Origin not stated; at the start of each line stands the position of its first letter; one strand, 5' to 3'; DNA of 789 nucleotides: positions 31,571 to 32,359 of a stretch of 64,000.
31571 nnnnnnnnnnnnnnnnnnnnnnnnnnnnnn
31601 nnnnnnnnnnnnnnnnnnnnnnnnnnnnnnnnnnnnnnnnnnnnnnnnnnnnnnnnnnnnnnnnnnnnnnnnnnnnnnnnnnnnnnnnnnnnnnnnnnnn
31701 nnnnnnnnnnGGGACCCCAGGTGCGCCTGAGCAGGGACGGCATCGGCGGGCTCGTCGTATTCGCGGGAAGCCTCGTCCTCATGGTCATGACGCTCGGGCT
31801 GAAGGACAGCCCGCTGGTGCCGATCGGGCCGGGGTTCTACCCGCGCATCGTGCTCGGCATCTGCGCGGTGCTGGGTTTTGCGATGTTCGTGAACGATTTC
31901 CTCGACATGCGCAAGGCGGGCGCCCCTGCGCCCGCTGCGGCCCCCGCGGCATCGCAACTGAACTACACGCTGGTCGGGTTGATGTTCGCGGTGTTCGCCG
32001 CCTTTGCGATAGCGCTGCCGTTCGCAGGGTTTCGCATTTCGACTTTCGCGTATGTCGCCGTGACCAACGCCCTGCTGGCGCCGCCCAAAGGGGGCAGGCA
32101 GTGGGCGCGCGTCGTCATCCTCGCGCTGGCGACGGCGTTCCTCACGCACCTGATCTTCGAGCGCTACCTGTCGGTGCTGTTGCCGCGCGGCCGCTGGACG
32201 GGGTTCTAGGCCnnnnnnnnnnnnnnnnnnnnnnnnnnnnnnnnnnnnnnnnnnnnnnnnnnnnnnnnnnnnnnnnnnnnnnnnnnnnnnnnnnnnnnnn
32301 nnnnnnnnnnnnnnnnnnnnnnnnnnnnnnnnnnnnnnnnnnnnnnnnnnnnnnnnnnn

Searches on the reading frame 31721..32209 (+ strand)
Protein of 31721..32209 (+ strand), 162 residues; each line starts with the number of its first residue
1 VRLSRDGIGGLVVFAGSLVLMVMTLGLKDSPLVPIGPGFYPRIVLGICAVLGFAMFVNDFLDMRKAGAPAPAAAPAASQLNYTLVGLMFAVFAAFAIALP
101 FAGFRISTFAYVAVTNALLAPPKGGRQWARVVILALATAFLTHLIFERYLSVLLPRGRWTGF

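Call 21: find_encoding_contigs(protein=window:31721-32209:+, flank=10000, max_places=10)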
Protein window:31721-32209:+ (162 aa): 24 contigs read that carry it; 10 places shown.
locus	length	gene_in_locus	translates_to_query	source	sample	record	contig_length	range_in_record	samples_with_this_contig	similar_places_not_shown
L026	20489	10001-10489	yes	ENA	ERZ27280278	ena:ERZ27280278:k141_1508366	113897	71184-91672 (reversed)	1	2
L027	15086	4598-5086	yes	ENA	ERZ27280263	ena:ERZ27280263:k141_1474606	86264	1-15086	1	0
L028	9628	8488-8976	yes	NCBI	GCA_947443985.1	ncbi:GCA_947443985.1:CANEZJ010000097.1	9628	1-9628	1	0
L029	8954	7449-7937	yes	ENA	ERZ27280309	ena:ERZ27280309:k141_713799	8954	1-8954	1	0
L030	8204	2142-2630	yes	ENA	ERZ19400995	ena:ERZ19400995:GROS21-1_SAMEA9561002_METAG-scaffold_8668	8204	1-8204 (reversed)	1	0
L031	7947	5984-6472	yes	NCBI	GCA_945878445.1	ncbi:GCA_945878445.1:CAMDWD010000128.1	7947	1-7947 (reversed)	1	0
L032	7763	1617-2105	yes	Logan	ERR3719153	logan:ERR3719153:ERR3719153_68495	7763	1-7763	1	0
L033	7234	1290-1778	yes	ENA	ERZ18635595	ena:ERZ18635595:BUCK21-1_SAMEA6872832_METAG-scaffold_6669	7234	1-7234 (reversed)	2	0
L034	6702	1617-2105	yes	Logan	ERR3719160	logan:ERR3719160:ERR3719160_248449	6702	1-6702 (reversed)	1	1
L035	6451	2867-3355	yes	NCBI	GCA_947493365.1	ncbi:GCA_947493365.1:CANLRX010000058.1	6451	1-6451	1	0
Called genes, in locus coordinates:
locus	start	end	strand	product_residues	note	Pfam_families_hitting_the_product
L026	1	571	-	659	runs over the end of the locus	PF02465:FliD_N, PF07195:FliD_C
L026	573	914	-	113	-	PF03646:FlaG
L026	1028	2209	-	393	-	PF00669:Flagellin_N, PF00700:Flagellin_C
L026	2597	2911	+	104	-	PF05247:FlhD, PF11198:DUF2857 (weak)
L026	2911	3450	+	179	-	PF05280:FlhC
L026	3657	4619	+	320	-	PF20560:MotA_N, PF00072:Response_reg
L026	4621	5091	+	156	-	PF04344:CheZ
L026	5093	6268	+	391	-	-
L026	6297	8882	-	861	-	PF17900:Peptidase_M1_N, PF01433:Peptidase_M1, PF11940:DUF3458, PF17432:DUF3458_C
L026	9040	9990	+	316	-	PF03401:TctC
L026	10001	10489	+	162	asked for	PF07331:TctB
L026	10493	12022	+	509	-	PF01970:TctA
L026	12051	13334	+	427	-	-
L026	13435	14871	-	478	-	PF12832:MFS_1_like (faint), PF13347:MFS_2 (weak), PF00083:Sugar_tr (weak), PF07690:MFS_1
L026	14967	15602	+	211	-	PF04055:Radical_SAM (weak)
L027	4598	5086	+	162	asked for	PF07331:TctB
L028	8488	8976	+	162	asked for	PF07331:TctB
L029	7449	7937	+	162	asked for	PF07331:TctB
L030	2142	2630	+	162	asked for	PF07331:TctB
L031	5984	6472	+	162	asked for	PF07331:TctB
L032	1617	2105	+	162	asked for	PF07331:TctB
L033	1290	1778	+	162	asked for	PF07331:TctB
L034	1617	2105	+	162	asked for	PF07331:TctB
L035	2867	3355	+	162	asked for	PF07331:TctB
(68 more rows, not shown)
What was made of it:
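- On FliA / sigma-28 (PRK06986, TIGR02479): The intact conspecific FliA has Sigma70_r2, r3 and r4 (call 21).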
